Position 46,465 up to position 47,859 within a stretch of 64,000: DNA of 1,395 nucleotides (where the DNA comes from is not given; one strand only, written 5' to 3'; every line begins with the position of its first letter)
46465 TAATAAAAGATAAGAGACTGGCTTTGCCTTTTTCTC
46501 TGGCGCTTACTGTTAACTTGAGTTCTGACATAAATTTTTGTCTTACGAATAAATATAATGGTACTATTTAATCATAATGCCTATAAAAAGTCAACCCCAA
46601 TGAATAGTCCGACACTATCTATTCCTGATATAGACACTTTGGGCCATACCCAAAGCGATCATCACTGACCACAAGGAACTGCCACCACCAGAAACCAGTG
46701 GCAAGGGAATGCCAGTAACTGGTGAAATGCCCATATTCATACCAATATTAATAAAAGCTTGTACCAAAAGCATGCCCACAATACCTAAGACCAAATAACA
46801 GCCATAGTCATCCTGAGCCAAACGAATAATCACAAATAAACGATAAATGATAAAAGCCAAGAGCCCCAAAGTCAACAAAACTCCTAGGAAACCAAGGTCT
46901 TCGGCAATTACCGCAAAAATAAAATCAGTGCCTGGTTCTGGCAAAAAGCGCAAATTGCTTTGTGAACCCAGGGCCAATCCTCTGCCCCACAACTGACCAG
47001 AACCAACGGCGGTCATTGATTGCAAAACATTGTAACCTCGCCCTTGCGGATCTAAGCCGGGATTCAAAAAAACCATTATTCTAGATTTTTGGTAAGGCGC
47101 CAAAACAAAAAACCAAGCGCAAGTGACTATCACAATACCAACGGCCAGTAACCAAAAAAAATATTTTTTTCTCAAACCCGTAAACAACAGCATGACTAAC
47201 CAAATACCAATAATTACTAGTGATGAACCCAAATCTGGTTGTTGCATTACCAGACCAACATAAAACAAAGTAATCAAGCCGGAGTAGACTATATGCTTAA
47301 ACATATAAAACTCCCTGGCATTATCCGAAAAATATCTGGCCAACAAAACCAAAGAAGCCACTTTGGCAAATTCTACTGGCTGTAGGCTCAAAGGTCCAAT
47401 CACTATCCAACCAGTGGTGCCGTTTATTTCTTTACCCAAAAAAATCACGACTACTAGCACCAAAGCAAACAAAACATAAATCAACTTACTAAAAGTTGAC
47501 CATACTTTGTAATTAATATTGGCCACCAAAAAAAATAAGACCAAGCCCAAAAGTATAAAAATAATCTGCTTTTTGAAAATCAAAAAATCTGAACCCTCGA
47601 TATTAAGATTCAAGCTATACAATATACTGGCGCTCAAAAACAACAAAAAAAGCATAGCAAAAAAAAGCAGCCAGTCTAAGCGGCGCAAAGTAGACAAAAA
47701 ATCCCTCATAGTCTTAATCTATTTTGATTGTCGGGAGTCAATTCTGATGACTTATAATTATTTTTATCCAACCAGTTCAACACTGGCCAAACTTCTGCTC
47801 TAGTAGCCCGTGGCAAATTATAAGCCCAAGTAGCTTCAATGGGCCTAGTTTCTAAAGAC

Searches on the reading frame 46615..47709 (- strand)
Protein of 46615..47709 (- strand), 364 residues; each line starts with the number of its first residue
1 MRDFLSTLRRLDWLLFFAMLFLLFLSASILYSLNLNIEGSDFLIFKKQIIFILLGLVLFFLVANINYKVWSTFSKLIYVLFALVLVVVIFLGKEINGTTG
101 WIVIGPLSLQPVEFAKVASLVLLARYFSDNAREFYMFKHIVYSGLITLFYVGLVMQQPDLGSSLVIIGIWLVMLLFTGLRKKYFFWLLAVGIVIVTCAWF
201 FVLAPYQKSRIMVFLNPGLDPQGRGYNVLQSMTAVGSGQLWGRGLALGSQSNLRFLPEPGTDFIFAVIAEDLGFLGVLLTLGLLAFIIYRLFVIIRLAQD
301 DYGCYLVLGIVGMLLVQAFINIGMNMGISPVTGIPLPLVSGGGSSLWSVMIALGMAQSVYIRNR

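Call 40: search_protein_families(library=pfam, proteins=[window:46615-47709:-])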
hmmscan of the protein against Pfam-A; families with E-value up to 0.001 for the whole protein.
window:46615-47709:- (364 aa): 1 family
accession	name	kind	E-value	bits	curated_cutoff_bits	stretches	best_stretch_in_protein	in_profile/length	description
PF01098.24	FTSW_RODA_SPOVE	-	7.2e-92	308.5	26.4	1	13-359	8-350/356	Cell cycle protein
